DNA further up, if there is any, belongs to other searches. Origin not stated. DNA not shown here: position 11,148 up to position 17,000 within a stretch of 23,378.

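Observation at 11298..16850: Giant AAA+ ATPase has an unusual architecture and a DD Walker B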

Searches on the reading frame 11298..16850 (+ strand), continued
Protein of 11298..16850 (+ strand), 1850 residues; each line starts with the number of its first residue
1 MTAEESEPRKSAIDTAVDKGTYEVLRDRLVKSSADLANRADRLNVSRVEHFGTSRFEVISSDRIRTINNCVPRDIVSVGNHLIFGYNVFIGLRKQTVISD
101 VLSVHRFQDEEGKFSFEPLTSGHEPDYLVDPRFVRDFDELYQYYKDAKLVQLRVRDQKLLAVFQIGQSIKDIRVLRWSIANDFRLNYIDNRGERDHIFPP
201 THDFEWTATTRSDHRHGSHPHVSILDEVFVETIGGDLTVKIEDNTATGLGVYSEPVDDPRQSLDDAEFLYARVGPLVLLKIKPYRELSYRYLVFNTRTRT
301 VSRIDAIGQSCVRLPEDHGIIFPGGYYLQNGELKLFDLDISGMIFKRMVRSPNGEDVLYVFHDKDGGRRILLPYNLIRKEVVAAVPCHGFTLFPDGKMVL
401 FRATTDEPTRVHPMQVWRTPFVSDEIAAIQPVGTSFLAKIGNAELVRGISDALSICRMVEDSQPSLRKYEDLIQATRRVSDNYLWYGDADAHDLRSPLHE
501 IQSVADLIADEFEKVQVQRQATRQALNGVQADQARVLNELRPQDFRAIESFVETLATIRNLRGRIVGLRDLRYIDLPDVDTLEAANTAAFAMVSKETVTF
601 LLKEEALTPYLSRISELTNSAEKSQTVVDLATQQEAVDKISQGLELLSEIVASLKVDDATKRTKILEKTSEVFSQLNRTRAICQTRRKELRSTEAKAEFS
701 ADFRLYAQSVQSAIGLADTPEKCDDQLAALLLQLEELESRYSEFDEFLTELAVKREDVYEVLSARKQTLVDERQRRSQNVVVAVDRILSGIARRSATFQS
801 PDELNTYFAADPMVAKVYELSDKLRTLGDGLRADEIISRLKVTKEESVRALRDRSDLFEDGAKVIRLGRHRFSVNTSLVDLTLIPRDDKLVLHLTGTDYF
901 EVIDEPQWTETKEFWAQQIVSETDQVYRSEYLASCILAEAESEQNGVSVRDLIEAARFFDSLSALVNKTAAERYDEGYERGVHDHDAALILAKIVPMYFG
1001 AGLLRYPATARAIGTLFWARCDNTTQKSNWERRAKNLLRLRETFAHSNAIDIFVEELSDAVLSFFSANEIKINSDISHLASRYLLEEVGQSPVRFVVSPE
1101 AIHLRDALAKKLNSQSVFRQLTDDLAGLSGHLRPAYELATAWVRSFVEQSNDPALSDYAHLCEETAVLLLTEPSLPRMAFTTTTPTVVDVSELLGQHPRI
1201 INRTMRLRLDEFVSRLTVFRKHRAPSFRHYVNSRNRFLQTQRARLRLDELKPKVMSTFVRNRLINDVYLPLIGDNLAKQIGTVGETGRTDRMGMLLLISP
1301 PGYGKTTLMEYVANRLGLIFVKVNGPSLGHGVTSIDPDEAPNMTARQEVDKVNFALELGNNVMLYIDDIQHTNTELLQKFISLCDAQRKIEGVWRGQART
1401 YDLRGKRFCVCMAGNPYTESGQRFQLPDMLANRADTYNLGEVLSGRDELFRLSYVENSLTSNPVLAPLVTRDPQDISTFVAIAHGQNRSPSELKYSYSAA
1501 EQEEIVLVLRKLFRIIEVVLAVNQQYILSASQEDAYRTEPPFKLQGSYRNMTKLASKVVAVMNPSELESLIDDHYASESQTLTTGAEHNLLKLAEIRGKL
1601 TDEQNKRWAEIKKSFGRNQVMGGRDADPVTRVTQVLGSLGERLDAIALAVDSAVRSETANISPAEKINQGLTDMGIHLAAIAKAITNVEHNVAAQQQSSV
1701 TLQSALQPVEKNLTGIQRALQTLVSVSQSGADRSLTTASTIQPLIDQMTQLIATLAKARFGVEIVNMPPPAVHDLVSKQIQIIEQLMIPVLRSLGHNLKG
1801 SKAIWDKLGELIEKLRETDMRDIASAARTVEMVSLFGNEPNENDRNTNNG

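Call 97: find_encoding_contigs(protein=P0002, flank=6000, max_places=2)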
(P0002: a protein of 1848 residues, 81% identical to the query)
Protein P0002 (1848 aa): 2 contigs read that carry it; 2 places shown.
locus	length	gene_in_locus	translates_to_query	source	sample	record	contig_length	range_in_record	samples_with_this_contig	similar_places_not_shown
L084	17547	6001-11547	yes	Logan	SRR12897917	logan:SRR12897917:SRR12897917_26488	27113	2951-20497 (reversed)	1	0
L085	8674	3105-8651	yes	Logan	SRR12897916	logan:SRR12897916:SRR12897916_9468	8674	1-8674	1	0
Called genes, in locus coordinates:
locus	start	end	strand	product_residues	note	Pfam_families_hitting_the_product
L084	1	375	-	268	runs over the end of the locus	PF06182:ABC2_membrane_6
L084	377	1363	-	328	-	PF00005:ABC_tran, PF13304:AAA_21 (weak)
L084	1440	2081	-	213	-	PF00578:AhpC-TSA, PF08534:Redoxin, PF20029:DUF6436 (weak)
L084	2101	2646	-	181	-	-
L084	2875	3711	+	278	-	-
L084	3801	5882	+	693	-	-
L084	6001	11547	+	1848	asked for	PF12458:DUF3686, PF00004:AAA (faint), PF25472:DUF7902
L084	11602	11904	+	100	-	-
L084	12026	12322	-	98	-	-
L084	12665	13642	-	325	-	PF00005:ABC_tran, PF13304:AAA_21 (faint)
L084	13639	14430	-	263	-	-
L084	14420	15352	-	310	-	PF00005:ABC_tran, PF13304:AAA_21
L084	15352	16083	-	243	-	-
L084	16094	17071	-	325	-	-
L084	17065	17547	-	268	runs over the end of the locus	PF01209:Ubie_methyltran (faint), PF13489:Methyltransf_23 (weak), PF13847:Methyltransf_31 (weak), PF08241:Methyltransf_11, PF08242:Methyltransf_12 (weak), PF13649:Methyltransf_25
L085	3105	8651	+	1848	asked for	PF12458:DUF3686, PF00004:AAA (faint), PF25472:DUF7902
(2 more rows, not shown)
